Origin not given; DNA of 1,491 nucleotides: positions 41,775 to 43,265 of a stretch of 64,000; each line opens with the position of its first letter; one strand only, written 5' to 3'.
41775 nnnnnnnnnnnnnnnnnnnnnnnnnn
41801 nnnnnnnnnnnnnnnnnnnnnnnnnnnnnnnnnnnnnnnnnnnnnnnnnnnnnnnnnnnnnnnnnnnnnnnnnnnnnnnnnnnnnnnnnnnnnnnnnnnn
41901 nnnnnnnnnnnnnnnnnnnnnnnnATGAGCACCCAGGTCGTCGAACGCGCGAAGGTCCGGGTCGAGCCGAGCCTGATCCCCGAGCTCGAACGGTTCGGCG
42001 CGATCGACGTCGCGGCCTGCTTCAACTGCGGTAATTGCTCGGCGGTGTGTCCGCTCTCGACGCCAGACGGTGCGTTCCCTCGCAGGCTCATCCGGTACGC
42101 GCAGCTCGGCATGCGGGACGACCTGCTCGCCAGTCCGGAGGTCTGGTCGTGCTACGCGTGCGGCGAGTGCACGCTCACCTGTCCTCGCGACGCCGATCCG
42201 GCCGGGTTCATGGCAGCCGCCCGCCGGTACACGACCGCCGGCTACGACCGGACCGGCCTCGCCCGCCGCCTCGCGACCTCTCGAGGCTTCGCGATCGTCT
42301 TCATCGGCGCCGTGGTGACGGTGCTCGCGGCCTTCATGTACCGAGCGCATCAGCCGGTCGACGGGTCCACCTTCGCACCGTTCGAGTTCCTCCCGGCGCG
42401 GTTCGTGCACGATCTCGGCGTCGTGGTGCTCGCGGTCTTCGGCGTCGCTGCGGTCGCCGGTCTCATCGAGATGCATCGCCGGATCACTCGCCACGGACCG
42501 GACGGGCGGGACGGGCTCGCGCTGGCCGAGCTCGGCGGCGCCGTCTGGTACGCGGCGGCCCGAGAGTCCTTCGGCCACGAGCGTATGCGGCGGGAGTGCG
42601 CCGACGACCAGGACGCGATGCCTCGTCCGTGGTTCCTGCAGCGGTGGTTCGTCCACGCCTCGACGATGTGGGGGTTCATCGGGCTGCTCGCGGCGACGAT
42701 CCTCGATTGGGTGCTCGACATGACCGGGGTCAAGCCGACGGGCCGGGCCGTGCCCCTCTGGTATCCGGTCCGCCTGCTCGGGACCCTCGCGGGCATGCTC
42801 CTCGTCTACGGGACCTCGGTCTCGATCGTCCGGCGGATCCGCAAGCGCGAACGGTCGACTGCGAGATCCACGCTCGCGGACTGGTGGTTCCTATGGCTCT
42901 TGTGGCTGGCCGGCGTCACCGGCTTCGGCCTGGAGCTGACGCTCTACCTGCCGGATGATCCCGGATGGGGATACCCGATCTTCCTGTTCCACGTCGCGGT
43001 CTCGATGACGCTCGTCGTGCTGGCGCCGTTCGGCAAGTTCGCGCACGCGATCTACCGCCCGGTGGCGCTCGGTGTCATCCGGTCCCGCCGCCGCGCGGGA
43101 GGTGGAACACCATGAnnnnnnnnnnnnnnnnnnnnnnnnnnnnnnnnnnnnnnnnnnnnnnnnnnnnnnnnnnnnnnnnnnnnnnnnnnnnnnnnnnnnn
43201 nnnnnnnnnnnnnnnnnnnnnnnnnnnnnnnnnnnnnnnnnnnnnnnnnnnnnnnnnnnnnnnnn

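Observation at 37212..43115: DsrE - TusA - free MvhD-like - QmoABC-like module with no APS reductase in the window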

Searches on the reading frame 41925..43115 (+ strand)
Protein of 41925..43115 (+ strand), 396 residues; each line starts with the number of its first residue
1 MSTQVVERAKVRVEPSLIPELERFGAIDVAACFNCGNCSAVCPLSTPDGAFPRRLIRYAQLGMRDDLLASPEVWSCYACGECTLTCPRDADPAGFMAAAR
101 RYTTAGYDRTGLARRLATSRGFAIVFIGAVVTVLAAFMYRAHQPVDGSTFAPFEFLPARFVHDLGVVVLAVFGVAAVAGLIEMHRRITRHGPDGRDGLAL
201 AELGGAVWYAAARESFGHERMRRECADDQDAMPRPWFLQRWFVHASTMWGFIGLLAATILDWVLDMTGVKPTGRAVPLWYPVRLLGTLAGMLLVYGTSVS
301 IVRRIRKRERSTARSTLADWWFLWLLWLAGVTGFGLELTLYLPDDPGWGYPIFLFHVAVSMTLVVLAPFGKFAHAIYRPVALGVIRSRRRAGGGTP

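Call 3: search_protein_families(library=pfam, proteins=[window:41925-43115:+], max_evalue=0.01)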
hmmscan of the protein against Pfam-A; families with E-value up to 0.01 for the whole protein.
window:41925-43115:+ (396 aa): 10 families
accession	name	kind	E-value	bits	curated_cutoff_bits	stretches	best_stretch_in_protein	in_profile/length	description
PF13183.11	Fer4_8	-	1.3e-09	38.8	27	1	29-89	2-67/68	4Fe-4S dicluster domain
PF13187.11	Fer4_9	-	2.1e-08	34.5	27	1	31-89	1-50/52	4Fe-4S dicluster domain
PF13237.11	Fer4_10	-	2.8e-08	34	25.5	1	27-87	4-53/53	4Fe-4S dicluster domain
PF13534.11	Fer4_17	-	3.9e-08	34.2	22.2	1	31-90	1-60/61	4Fe-4S dicluster domain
PF02665.19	Nitrate_red_gam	-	2e-05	24.8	22.9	1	284-336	89-140/217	Nitrate reductase gamma subunit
PF25160.1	LdpA_Fe-S-bd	-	2.5e-05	24.4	27.6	0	28-45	24-41/49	LdpA Fe-S cluster-binding domain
PF12838.12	Fer4_7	-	0.00013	22.8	27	1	32-90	2-52/52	4Fe-4S dicluster domain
PF00037.32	Fer4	-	0.00062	19.9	21.1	0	27-43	3-19/24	4Fe-4S binding domain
PF14697.11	Fer4_21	-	0.00067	20.2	35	0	27-43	3-19/59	4Fe-4S dicluster domain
PF12797.12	Fer4_2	-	0.00073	19.8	24.5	0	27-43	5-21/22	4Fe-4S binding domain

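Call 4: search_protein_families(library=ncbifam, proteins=[window:41925-43115:+], max_evalue=0.01)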
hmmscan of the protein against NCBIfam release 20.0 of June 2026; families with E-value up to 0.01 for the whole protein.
window:41925-43115:+ (396 aa): 22 families
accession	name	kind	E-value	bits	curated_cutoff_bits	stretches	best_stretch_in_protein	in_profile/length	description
NF038018.1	qmoC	equivalog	2.1e-53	182.1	300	1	18-382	6-358/360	quinone-interacting membrane-bound oxidoreductase complex subunit QmoC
TIGR03290.1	CoB_CoM_SS_C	equivalog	1.1e-15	57.8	160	1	29-103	1-75/144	CoB--CoM heterodisulfide reductase subunit C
NF011607.0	PRK15033.1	subfamily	7.3e-14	51.5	524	1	76-382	69-371/389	tricarballylate utilization 4Fe-4S protein TcuB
NF041779.1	hetero_SS_HdrC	equivalog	4.1e-09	36.2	350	1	27-96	28-96/198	ferredoxin:CoB-CoM heterodisulfide reductase subunit HdrC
TIGR02484.1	CitB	equivalog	1.3e-08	34.5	246.6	1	32-382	16-352/372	tricarballylate utilization 4Fe-4S protein TcuB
NF041890.1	hdrC_Methbact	equivalog_domain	2.3e-08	33.8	270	1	10-100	9-98/192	ferredoxin:CoB-CoM heterodisulfide reductase subunit HdrC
NF009226.0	PRK12576.1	equivalog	4.1e-07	29.6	344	1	7-112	132-246/317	succinate dehydrogenase/fumarate reductase iron-sulfur subunit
TIGR01945.1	rnfC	subfamily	2.6e-06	26.2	245.95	1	28-90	361-418/435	RnfABCDGE type electron transport complex subunit C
NF008369.0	PRK11168.1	equivalog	9.3e-06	24.8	278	1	28-103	9-87/401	anaerobic glycerol-3-phosphate dehydrogenase subunit C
NF058577.1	FdxA_fam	equivalog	4.5e-05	23.5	65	1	26-44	32-50/52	4Fe-4S ferredoxin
NF041837.1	rnfC_Methano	equivalog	0.00011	21.2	650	1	30-88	358-411/438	Rnf electron transport complex subunit RnfC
NF004616.0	PRK05950.1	subfamily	0.00026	20.2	228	1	28-101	145-231/238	succinate dehydrogenase iron-sulfur subunit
TIGR00314.1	cdhA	equivalog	0.0003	18.7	781.3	1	29-91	398-454/784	CO dehydrogenase/acetyl-CoA synthase complex subunit alpha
TIGR01971.1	NuoI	subfamily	0.00036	20.1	113.05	0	26-44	77-95/121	NADH-quinone oxidoreductase, chain I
TIGR02512.1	FeFe_hydrog_A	subfamily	0.00041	19.3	405.95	1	27-90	4-66/375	[FeFe] hydrogenase, group A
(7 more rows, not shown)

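Call 7: find_related_loci(query=window:41925-43115:+, collection=genome_contigs, flank=10000)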
Query window:41925-43115:+ (396 aa) in genome_contigs; peptide patterns used: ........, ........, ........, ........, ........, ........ (x = any residue, [..] = any of these).
417 stretches matched a pattern; 378 encode a relative of the query (tblastn E <= 1e-3); the best 80 are kept; 80 distinct loci.
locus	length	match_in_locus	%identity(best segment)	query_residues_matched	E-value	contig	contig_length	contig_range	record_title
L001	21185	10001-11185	66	1-396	1e-179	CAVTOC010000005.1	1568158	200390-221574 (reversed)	MAG: uncultured Actinomycetes bacterium isolate MFD00822.bin.2.15 genome assembly, contig: contig_51067, whole genome sh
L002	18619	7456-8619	71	1-388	7e-179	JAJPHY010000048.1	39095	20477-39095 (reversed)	MAG: Actinomycetota bacterium isolate Centralia_MAG_23 k107_11580425, whole genome shotgun sequence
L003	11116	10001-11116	72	11-381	6e-179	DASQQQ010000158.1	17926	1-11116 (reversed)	MAG TPA_asm: Actinomycetota bacterium isolate SMAG_U10861 k141_227136, whole genome shotgun sequence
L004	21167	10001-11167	66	1-388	2e-175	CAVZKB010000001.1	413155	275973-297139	MAG: uncultured Actinomycetes bacterium isolate MFD05442.bin.1.261 genome assembly, contig: contig_13057, whole genome s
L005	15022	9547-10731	70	2-395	5e-165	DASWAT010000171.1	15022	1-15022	MAG TPA_asm: Actinomycetota bacterium isolate SMAG_U2663 k141_509846, whole genome shotgun sequence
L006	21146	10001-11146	60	11-388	1e-149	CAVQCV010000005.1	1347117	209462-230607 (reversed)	MAG: uncultured Chloroflexia bacterium isolate MFD02416.bin.1.274 genome assembly, contig: contig_3080, whole genome sho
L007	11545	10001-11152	58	10-388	8e-149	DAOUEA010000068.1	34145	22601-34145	MAG TPA_asm: Chloroflexota bacterium isolate N3_141 k131_1734651, whole genome shotgun sequence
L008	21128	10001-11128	59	11-388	3e-145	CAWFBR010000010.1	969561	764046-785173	MAG: uncultured Chloroflexia bacterium isolate MFD02416.bin.1.333 genome assembly, contig: contig_6158, whole genome sho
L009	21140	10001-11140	54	6-382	2e-136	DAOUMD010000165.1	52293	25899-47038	MAG TPA_asm: Anaerolineae bacterium isolate W31_78 k127_872041, whole genome shotgun sequence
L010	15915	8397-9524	52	12-384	5e-136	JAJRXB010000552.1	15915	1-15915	MAG: Chloroflexota bacterium isolate Dive96_bin3.112 k141_5055713, whole genome shotgun sequence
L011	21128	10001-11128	55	10-382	2e-133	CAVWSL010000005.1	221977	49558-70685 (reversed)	MAG: uncultured Chloroflexia bacterium isolate MFD05442.bin.2.58 genome assembly, contig: contig_27113, whole genome sho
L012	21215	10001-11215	53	11-396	1e-132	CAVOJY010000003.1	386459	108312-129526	MAG: uncultured Chloroflexia bacterium isolate MFD00032.bin.2.2 genome assembly, contig: contig_46440, whole genome shot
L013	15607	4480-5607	52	10-382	3e-130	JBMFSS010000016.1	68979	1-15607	MAG: Candidatus Limnocylindrales bacterium isolate KM4345-31 NODE_92_length_68979_cov_9.461697, whole genome shotgun seq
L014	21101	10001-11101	56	12-382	6e-129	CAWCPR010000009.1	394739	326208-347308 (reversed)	MAG: uncultured Chloroflexia bacterium isolate MFD04944.bin.2.27 genome assembly, contig: contig_51112, whole genome sho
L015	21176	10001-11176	51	7-395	5e-128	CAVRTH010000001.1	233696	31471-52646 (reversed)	MAG: uncultured Chloroflexia bacterium isolate MFD02923.bin.2.100 genome assembly, contig: contig_15832, whole genome sh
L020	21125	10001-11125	54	11-382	4e-126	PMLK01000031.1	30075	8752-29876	MAG: Chloroflexi bacterium isolate fen_1039 73.20120600_E1D.124_contig_6901, whole genome shotgun sequence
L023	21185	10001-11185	51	2-393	3e-125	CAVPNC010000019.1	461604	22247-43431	MAG: uncultured Chloroflexia bacterium isolate MFD09964.bin.2.136 genome assembly, contig: contig_6788, whole genome sho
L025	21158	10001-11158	52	2-382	5e-125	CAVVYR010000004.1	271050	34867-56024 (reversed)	MAG: uncultured Chloroflexia bacterium isolate MFD03804.bin.2.50 genome assembly, contig: contig_23339, whole genome sho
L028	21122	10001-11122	56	11-382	1e-122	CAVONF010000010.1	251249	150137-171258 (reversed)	MAG: uncultured Chloroflexia bacterium isolate MFD09779.bin.3.295 genome assembly, contig: contig_9746, whole genome sho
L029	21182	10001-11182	50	3-391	2e-122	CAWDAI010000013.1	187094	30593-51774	MAG: uncultured Chloroflexia bacterium isolate MFD01721.bin.1.20 genome assembly, contig: contig_49964, whole genome sho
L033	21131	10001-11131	47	8-384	2e-119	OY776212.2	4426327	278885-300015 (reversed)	MAG: Anaerolineales bacterium isolate db28be52-e32f-4f71-9c49-3cbd2ddbe7d1 genome assembly, chromosome: 1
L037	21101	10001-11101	50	14-384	3e-114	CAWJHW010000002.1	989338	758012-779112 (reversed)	MAG: uncultured candidate division NC10 bacterium isolate MFD03726.bin.1.177 genome assembly, contig: contig_18816, whol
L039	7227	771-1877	49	10-382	9e-113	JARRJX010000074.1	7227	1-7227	MAG: Chloroflexota bacterium isolate Spart_031_MAG scaffold_10938, whole genome shotgun sequence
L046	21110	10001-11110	46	8-382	6e-102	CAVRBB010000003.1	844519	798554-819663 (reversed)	MAG: Bryobacterales bacterium isolate MFD04944.bin.2.53 genome assembly, contig: contig_18670, whole genome shotgun sequ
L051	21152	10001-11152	42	7-390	2e-99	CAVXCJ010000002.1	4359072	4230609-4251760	MAG: Terriglobia bacterium isolate MFD04408.bin.1.174 genome assembly, contig: contig_28461, whole genome shotgun sequen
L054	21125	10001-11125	44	13-390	2e-98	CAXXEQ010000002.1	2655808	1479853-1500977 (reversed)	MAG: Desulfomonilaceae bacterium isolate 8deb2ff7-9cb5-4438-9dd6-cb8d27c5cb84 genome assembly, contig: contig_2, whole g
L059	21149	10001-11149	46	11-391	7e-97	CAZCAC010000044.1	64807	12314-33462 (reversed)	MAG TPA_asm: uncultured Planctomycetaceae bacterium isolate binchicken_co65_457 genome assembly, contig: NODE_1654_lengt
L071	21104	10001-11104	40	12-389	2e-92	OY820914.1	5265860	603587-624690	MAG: Bacteroidales bacterium isolate 29af8000-aa9b-4969-9261-ea2c593eb5de genome assembly, chromosome: 1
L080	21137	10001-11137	45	11-382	4e-91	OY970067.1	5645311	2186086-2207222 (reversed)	MAG: uncultured candidate division NC10 bacterium isolate MFD01231.bin.c.1 genome assembly, chromosome: 1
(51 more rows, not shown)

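Call 16: search_solved_structures(query=window:41925-43115:+, max_evalue=0.01, show_alignments=2)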
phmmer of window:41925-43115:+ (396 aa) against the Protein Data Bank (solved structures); distinct sequences matched with E-value up to 0.01: 9.
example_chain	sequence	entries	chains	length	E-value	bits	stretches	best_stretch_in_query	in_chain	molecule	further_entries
8rvv_C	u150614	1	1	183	5.8e-12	48.9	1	16-102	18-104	H(2):CoB-CoM heterodisulfide,ferredoxin reductase subunit C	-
8rvu_c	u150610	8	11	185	5.9e-12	48.8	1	16-102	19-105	H(2):CoB-CoM heterodisulfide,ferredoxin reductase subunit C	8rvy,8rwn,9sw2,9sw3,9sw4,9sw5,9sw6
5odc_C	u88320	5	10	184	5.6e-11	45.6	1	29-100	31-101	Heterodisulfide reductase, subunit C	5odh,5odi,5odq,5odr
7bkb_C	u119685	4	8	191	9e-11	44.9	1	30-101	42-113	CoB--CoM heterodisulfide reductase subunit C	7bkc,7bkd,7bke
9sfi_E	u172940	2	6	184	2.3e-09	40.3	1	28-98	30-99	H(2)/formate:CoB-CoM heterodisulfide,ferredoxin reductase subunit C2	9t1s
8rja_E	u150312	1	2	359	0.0001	25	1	26-97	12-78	Coenzyme F420 hydrogenase/dehydrogenase, beta subunit C terminus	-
9eri_C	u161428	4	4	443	0.0013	21.4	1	30-101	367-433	Na(+)-translocating ferredoxin:NAD(+) oxidoreductase complex subunit C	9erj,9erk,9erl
8rja_F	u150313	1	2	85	0.0016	21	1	31-93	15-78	NAD(P)H-quinone oxidoreductase subunit I, chloroplastic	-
1kf6_B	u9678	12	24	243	0.0053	19.3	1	30-96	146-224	FUMARATE REDUCTASE IRON-SULFUR PROTEIN | Fumarate reductase iron-sulfur subunit | Fumarate reductase (Anaerobic), Fe-S subunit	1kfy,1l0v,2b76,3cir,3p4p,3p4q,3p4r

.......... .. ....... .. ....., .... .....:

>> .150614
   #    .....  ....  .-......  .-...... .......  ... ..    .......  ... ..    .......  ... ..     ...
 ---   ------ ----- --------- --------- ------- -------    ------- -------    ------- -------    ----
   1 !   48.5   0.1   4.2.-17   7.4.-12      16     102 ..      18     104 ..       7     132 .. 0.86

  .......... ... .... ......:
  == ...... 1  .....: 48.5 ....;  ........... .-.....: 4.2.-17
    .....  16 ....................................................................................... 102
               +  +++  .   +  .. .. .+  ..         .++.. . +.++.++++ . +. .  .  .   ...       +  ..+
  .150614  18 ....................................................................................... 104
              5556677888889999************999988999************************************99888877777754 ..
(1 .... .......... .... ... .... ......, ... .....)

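Call 17: find_homologous_proteins(query=window:41925-43115:+, max_evalue=0.00001)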
Query window:41925-43115:+ (396 aa): 1768 proteins with E <= 0.00001 among 8000 candidates; the best 120 are listed.
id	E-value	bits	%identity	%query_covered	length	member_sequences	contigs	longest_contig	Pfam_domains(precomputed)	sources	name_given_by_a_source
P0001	1.0e-268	909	100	100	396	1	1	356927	PF13534.12,PF25160.2,PF13237.12,PF13183.12,PF13187.12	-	-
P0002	1.1e-202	692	76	100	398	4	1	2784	PF13534.12,PF25160.2,PF13237.12,PF13183.12,PF13187.12,PF27541.1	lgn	-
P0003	1.3e-192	659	70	99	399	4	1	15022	PF12838.13,PF13534.12,PF25160.2,PF13237.12,PF13183.12,PF13187.12,PF27541.1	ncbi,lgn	ncbi:MAG TPA: 4Fe-4S dicluster domain-containing protein [Actinomycetota bacterium]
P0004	7.7e-188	643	71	99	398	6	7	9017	PF12838.13,PF13534.12,PF25160.2,PF13237.12,PF13183.12,PF13187.12,PF27541.1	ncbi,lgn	-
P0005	2.7e-186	638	73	97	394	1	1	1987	PF02665.20,PF13484.12,PF12838.13,PF13534.12,PF25160.2,PF13237.12,PF13183.12,PF13187.12,PF27541.1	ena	-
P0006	2.9e-185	635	69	99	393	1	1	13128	PF12838.13,PF13534.12,PF25160.2,PF13237.12,PF13183.12,PF13187.12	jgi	jgi:quinone-modifying oxidoreductase, subunit QmoC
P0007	3.5e-185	634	70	100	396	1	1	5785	PF13484.12,PF12838.13,PF13534.12,PF25160.2,PF13237.12,PF13183.12,PF13187.12,PF27541.1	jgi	jgi:ferredoxin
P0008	1.8e-184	632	71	98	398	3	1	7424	PF02665.20,PF13484.12,PF12838.13,PF13534.12,PF13237.12,PF13183.12,PF13187.12,PF27541.1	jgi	jgi:ferredoxin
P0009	2.7e-184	631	70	98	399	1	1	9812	PF02665.20,PF12797.13,PF12838.13,PF13534.12,PF25160.2,PF13237.12,PF13183.12,PF13187.12,PF27541.1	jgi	jgi:ferredoxin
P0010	4.0e-181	621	68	99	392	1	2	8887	PF12838.13,PF13534.12,PF25160.2,PF13237.12,PF13183.12,PF13187.12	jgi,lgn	jgi:ferredoxin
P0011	2.1e-180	619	72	94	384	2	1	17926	PF12838.13,PF13534.12,PF25160.2,PF13237.12,PF13183.12,PF13187.12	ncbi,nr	ncbi:MAG TPA: 4Fe-4S dicluster domain-containing protein, partial [Actinomycetota bacterium]|nr:4Fe-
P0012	2.7e-180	618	67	98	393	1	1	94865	PF12838.13,PF13534.12,PF25160.2,PF13237.12,PF13183.12,PF13187.12,PF27541.1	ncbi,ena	-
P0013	3.6e-180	618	67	99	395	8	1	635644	PF12838.13,PF13534.12,PF25160.2,PF13237.12,PF13183.12,PF13187.12,PF27541.1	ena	-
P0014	9.6e-177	606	67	99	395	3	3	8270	PF02665.20,PF12838.13,PF13534.12,PF25160.2,PF13237.12,PF13183.12,PF13187.12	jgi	jgi:ferredoxin/nitrate reductase gamma subunit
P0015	5.5e-176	604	68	99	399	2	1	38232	PF02665.20,PF13484.12,PF12838.13,PF13534.12,PF25160.2,PF13237.12,PF13183.12,PF13187.12,PF27541.1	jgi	-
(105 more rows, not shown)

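Call 21: search_protein_families(library=pfam, proteins=[L009:5078-5443:+, L006:4567-4944:+, L059:5421-5780:+, L037:2595-3971:+, L009:11753-12682:-, L010:10629-11621:+, L004:17619-19001:+, L007:1750-2892:-, L006:11598-12203:+, L015:4245-4751:+], max_evalue=0.001)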
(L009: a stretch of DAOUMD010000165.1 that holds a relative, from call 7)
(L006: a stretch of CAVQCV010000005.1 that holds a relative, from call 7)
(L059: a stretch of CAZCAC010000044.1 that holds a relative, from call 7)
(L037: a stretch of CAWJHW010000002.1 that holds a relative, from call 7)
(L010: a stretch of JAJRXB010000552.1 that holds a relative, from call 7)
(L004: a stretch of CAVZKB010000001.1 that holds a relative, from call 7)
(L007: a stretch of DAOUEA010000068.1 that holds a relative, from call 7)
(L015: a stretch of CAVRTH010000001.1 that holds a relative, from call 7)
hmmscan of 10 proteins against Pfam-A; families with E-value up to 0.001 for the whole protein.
L009:5078-5443:+ (122 aa): 3 families
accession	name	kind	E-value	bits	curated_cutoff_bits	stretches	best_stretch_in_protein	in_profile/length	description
PF12840.13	HTH_20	-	4.9e-10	39.7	27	1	36-82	3-50/51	Helix-turn-helix domain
PF01022.26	HTH_5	-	1.3e-06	28.7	22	1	38-79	3-44/47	Bacterial regulatory protein, arsR family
PF12802.13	MarR_2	-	0.0004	20.9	27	1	39-85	7-55/61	MarR family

L006:4567-4944:+ (126 aa): 12 families
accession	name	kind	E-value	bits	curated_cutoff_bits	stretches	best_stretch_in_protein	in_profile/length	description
PF01022.26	HTH_5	-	7.4e-12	45.4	22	1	22-68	1-46/47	Bacterial regulatory protein, arsR family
PF12840.13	HTH_20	-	9e-08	32.4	27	1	21-68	2-49/51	Helix-turn-helix domain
PF25212.1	HVO_A0114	-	2e-07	31.1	27.6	1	17-77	16-76/84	HVO_A0114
PF12802.13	MarR_2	-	2.7e-07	31.1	27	1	23-72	5-55/61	MarR family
PF02082.26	Rrf2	-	6e-05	23.6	30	1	33-95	19-81/132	Iron-dependent Transcriptional regulator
PF24037.1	DUF7346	-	0.00018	22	28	1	15-82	62-129/139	Family of unknown function (DUF7346)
PF19187.6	HTH_PafC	-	0.0002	21.6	32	1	24-69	5-50/115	PafC helix-turn-helix domain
PF09339.16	HTH_IclR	-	0.00023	21.3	22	1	26-69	6-50/52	IclR helix-turn-helix domain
PF01047.28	MarR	-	0.00041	20.6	24.6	1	24-68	4-48/59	MarR family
PF13412.12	HTH_24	-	0.00046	20.1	21.9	1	25-68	5-48/48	Winged helix-turn-helix DNA-binding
PF01978.25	TrmB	-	0.00049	20.3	25.6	1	34-84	19-68/68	Sugar-specific transcriptional regulator TrmB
PF24034.1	DUF7343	-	0.00078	19.7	27.6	0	41-75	22-56/62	Domain of unknown function (DUF7343)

L059:5421-5780:+ (120 aa): 6 families
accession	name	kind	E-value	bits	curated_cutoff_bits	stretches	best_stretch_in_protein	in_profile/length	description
PF01022.26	HTH_5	-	3.9e-13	49.5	22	1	32-72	1-41/47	Bacterial regulatory protein, arsR family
PF12840.13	HTH_20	-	2.8e-11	43.6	27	1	30-76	1-48/51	Helix-turn-helix domain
PF12802.13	MarR_2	-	3.2e-06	27.6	27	1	33-82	5-56/61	MarR family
PF13412.12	HTH_24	-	8.4e-05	22.5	21.9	1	32-72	2-43/48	Winged helix-turn-helix DNA-binding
PF09339.16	HTH_IclR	-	0.0004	20.5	22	1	38-77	8-49/52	IclR helix-turn-helix domain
PF21476.4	PF0610-like_N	-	0.00047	20.8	33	1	34-68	2-36/50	PF0610-like, N-terminal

L037:2595-3971:+ (459 aa): 10 families
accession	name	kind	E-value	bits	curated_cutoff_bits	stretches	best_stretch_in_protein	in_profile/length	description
PF00158.32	Sigma54_activat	-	3.8e-66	222.4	20.2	1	153-318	2-167/168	Sigma-54 interaction domain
PF25601.1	AAA_lid_14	-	1.2e-27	96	27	1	324-404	1-81/87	AAA+ ATPase lid domain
PF14532.12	Sigma54_activ_2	-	9.8e-20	71.6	25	1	155-323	3-138/138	Sigma-54 interaction domain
PF13426.13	PAS_9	-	2e-15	57.4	27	1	33-133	2-101/103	PAS domain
PF02954.25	HTH_8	-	6.3e-13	48.7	22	1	411-451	1-41/42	Bacterial regulatory protein, Fis family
PF08448.16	PAS_4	-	9e-13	48.9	23.1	1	28-133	1-105/110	PAS fold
PF00989.32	PAS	-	9.4e-12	45.4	22.6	1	26-132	5-112/113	PAS fold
PF07728.20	AAA_5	-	1.2e-10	42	22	1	176-295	2-124/139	AAA domain (dynein-related subfamily)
PF13188.13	PAS_8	-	2.8e-07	30.6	21.8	1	27-77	6-56/65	PAS domain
PF01078.27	Mg_chelatase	-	0.00096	19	20.3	0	233-260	95-122/207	Magnesium chelatase, subunit ChlI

L009:11753-12682:- (310 aa): 5 families
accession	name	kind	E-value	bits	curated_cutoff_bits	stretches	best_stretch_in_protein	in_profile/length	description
PF03466.25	LysR_substrate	-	9.8e-45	152.9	28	1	92-297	4-205/209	LysR substrate binding domain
PF00126.33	HTH_1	-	4.1e-22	78.3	26.6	1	7-65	2-60/60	Bacterial regulatory helix-turn-helix protein, lysR family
PF01022.26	HTH_5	-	7.4e-06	26.2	22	1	17-43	14-40/47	Bacterial regulatory protein, arsR family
PF12840.13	HTH_20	-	4.4e-05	23.8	27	1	12-44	12-44/51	Helix-turn-helix domain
PF09339.16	HTH_IclR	-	0.00061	20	22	0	9-44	9-44/52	IclR helix-turn-helix domain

L010:10629-11621:+ (331 aa): 0 families

L004:17619-19001:+ (461 aa): 2 families
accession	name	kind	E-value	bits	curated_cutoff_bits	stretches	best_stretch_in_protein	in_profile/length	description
PF00202.27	Aminotran_3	-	3.1e-61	207.7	30.5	1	53-381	7-338/403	Aminotransferase class-III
PF00155.27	Aminotran_1_2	-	7.6e-05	22.5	19.7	0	215-451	118-360/361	Aminotransferase class I and II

L007:1750-2892:- (381 aa): 2 families
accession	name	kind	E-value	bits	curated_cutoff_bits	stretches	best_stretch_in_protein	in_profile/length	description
PF02518.31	HATPase_c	-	4.6e-24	85.4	26.4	1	243-349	2-109/111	Histidine kinase-, DNA gyrase B-, and HSP90-like ATPase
PF00512.31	HisKA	-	1.6e-14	54.1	26.9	1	136-199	2-64/66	His Kinase A (phospho-acceptor) domain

L006:11598-12203:+ (202 aa): 1 family
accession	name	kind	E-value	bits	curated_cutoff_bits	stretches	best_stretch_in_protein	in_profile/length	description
PF00581.25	Rhodanese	-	2.2e-11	44.5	22.2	1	136-191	48-101/102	Rhodanese-like domain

L015:4245-4751:+ (169 aa): 0 families
